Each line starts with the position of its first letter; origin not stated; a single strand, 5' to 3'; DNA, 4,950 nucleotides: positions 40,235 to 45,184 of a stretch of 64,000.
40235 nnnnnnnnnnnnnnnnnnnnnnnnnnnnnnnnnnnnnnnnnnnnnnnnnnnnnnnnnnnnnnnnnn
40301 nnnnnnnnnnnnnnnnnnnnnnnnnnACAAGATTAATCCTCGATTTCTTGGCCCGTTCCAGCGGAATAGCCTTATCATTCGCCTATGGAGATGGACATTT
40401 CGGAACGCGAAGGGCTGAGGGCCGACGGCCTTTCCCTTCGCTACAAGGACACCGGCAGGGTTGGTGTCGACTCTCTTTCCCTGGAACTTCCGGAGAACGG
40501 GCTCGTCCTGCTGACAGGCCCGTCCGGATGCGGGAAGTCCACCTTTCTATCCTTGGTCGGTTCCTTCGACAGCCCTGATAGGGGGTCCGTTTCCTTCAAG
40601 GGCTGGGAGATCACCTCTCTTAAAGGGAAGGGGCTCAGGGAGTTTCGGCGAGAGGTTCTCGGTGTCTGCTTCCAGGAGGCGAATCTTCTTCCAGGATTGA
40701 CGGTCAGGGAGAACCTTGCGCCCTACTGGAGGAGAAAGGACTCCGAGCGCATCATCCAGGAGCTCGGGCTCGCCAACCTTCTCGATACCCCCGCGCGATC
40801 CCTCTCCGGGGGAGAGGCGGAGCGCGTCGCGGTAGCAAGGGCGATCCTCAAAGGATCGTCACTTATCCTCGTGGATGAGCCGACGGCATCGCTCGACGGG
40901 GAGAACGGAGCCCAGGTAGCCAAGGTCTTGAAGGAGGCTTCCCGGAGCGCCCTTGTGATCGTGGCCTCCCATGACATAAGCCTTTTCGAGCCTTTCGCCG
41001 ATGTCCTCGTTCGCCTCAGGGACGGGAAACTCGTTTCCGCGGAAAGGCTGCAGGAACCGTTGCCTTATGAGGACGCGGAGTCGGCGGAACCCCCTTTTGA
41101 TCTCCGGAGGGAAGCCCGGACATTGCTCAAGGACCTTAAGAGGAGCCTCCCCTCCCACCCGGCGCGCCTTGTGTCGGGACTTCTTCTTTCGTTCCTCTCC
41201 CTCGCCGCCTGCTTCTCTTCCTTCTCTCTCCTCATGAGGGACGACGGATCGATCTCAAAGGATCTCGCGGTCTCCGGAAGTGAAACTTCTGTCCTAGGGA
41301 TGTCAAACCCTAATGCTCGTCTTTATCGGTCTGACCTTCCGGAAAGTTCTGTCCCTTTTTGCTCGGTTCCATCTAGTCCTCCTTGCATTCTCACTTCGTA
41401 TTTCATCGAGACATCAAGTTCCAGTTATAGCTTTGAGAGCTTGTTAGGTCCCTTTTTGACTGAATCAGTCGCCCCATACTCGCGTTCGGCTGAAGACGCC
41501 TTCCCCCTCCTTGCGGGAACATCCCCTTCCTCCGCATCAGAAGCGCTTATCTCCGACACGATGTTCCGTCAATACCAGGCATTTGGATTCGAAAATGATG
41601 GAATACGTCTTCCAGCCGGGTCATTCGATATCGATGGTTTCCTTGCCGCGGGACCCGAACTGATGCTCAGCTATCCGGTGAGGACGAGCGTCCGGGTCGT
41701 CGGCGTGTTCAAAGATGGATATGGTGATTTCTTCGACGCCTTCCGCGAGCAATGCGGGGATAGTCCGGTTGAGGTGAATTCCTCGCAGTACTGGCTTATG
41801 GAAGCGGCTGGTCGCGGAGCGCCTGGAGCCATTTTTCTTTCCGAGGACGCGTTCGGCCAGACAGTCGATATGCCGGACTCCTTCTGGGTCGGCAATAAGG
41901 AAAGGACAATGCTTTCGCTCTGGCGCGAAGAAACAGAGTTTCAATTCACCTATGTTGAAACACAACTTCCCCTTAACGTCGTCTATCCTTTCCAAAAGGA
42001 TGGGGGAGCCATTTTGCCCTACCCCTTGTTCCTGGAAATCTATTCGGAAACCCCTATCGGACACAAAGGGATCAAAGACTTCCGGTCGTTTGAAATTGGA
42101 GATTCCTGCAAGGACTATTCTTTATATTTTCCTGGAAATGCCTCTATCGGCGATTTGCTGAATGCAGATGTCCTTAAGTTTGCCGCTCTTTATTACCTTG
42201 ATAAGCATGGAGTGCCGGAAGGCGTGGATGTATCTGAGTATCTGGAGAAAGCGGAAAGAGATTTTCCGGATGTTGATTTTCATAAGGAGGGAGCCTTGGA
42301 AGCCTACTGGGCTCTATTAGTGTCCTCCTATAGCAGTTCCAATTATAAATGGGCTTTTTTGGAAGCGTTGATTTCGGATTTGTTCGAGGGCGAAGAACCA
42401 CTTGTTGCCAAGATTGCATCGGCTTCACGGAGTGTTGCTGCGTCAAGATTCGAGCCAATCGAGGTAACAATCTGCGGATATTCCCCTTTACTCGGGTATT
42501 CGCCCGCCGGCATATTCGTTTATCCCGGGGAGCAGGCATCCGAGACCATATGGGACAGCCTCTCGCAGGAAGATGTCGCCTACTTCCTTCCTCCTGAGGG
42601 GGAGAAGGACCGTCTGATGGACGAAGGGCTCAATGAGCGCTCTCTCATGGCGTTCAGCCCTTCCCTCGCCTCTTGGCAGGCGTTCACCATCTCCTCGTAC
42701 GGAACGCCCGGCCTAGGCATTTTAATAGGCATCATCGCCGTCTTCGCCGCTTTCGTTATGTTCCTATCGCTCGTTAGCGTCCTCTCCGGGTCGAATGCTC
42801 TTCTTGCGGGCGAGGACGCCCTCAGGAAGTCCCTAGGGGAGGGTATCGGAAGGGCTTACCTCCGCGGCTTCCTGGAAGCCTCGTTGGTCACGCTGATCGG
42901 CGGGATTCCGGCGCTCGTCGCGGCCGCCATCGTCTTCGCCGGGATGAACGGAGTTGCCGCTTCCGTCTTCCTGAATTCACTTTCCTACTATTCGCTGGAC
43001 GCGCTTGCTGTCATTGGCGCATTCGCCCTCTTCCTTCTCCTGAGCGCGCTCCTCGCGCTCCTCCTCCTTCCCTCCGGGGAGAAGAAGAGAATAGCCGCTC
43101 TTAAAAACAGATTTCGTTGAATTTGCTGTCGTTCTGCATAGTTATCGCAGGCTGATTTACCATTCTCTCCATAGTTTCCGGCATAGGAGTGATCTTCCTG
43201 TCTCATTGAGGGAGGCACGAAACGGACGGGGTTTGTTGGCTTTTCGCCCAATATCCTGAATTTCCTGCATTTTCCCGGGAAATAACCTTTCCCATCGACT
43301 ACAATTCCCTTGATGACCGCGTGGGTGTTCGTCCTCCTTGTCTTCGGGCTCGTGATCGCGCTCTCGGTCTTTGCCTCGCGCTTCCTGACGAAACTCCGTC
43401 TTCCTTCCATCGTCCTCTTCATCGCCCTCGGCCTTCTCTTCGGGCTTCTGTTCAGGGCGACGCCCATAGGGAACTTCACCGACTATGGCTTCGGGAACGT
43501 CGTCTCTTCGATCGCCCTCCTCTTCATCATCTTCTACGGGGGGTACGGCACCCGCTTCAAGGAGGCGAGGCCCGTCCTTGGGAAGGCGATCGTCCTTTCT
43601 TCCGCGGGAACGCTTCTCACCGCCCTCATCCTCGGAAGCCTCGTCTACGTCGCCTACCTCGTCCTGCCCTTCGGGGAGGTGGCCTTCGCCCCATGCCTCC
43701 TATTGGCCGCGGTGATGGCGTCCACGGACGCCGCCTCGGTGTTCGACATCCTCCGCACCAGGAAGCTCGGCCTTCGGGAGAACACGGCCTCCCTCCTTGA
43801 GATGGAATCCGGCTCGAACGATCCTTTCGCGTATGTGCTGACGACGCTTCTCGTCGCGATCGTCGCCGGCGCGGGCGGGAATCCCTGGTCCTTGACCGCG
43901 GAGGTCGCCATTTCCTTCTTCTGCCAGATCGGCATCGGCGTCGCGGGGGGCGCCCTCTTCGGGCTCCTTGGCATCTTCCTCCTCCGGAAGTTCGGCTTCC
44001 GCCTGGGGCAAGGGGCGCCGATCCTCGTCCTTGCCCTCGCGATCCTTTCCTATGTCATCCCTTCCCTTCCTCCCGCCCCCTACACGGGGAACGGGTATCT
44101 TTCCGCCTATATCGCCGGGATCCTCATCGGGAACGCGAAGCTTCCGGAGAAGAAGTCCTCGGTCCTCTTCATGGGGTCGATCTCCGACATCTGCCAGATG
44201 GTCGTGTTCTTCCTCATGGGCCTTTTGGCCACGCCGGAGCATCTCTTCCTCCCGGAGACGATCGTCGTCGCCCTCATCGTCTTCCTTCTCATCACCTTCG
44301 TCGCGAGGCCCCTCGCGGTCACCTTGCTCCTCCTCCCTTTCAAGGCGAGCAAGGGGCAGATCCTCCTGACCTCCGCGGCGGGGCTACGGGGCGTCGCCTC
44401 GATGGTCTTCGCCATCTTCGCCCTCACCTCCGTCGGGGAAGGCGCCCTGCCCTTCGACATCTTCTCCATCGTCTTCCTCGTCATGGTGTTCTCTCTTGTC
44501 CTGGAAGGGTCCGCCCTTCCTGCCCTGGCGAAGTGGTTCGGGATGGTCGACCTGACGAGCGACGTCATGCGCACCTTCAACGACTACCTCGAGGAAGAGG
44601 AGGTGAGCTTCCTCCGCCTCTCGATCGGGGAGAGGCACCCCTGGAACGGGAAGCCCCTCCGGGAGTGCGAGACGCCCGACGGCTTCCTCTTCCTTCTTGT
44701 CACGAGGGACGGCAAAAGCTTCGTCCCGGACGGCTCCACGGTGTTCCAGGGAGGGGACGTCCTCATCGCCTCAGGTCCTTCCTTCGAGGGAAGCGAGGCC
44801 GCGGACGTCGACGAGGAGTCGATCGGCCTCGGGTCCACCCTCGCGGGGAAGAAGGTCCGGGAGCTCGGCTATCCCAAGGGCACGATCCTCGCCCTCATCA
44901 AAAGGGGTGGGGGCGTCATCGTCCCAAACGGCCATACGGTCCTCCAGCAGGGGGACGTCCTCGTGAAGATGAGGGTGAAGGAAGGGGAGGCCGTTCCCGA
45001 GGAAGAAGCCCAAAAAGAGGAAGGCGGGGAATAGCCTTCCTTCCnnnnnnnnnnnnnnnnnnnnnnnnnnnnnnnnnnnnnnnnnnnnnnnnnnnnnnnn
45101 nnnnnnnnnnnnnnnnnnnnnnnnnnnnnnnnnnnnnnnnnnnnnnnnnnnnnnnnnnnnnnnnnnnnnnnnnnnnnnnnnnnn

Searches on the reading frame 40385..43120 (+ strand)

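Call 69: search_protein_families(library=ncbifam, proteins=[window:40385-43120:+], max_evalue=1e-10)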
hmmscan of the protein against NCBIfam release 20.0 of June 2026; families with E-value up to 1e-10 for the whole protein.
window:40385-43120:+ (911 aa): 140 families (the best 25 are shown)
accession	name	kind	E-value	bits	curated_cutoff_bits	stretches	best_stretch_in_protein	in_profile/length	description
TIGR02673.1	FtsE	equivalog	8.8e-39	133.4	264.85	1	16-215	7-214/214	cell division ATP-binding protein FtsE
TIGR03608.1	L_ocin_972_ABC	subfamily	1.3e-38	132.5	254.85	1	27-204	13-200/206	putative bacteriocin export ABC transporter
TIGR02982.1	heterocyst_DevA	subfamily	1.6e-34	119.4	295.8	1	30-216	23-219/220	ABC exporter ATP-binding subunit, DevA family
TIGR02315.1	ABC_phnC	equivalog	1.5e-33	116.2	266.1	1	13-219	4-227/243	phosphonate ABC transporter ATP-binding protein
TIGR02142.1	modC_ABC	equivalog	1.8e-33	116.3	285.05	1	31-224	16-218/353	molybdenum ABC transporter ATP-binding protein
TIGR02857.1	CydD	equivalog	2.4e-32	112.6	435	1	10-204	321-523/529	thiol reductant ABC exporter subunit CydD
TIGR02211.1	LolD_lipo_ex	equivalog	6.2e-32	110.9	307.75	1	28-217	21-220/221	lipoprotein-releasing ABC transporter ATP-binding protein LolD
NF038007.1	ABC_ATP_DarD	equivalog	9.7e-30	103.7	375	1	29-216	22-218/218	darobactin export ABC transporter ATP-binding protein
NF007826.0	PRK10535.1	equivalog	1.3e-29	103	966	1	29-225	25-230/648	macrolide ABC transporter ATP-binding protein/permease MacB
NF007601.2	PRK10247.1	equivalog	1.2e-28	100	292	1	19-199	8-193/204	iron efflux ABC transporter ATP-binding subunit FetA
TIGR02868.1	CydC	equivalog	2e-27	96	329.05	1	8-197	332-529/530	thiol reductant ABC exporter subunit CydC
NF008364.0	PRK11160.1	equivalog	7.7e-27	94.1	630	1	8-226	336-562/575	heme ABC transporter ATP-binding protein/permease CydC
NF008639.0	PRK11629.1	equivalog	9.8e-27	93.9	360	1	10-218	6-226/234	lipoprotein-releasing ABC transporter ATP-binding protein LolD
NF008355.0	PRK11144.1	equivalog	1.4e-26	93.3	434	1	31-224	17-215/353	molybdenum ABC transporter ATP-binding protein ModC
TIGR03873.1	F420-0_ABC_ATP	hypoth_equivalog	1e-25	90.5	372.4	1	11-222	2-221/256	putative F420-0 ABC transporter ATP-binding protein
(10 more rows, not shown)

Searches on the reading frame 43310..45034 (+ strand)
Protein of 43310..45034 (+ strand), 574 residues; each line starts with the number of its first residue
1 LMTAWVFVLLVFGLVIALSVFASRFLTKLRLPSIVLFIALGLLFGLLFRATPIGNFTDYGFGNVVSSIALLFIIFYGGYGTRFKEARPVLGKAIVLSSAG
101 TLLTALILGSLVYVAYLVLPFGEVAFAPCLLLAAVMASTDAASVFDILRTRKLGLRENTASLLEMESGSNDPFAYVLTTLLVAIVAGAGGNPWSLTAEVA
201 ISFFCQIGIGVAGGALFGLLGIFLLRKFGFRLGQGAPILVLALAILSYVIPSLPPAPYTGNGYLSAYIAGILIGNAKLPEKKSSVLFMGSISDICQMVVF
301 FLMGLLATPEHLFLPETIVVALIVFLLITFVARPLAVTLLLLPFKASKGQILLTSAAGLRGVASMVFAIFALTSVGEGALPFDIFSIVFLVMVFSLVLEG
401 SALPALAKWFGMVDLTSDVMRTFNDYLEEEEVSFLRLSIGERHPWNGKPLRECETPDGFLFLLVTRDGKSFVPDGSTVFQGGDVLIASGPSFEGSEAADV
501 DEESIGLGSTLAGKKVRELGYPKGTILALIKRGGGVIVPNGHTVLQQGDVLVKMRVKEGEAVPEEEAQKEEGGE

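Call 69: search_protein_families(library=ncbifam, proteins=[window:43310-45034:+], max_evalue=1e-10)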
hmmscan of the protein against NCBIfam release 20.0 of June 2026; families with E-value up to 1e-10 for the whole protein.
window:43310-45034:+ (574 aa): 4 families
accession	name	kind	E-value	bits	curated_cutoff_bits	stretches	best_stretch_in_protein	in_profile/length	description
NF003716.0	PRK05326.1-3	equivalog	3.3e-132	441.5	355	1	5-491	4-471/499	potassium/proton antiporter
NF003715.0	PRK05326.1-2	equivalog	8.5e-82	275.3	309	1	3-486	2-463/595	potassium/proton antiporter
NF003714.0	PRK05326.1-1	equivalog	1.3e-58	198.8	471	1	8-487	9-469/577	potassium/proton antiporter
NF007039.0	PRK09496.3-2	equivalog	1.4e-14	53.8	293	0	504-554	157-207/446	Trk system potassium transporter TrkA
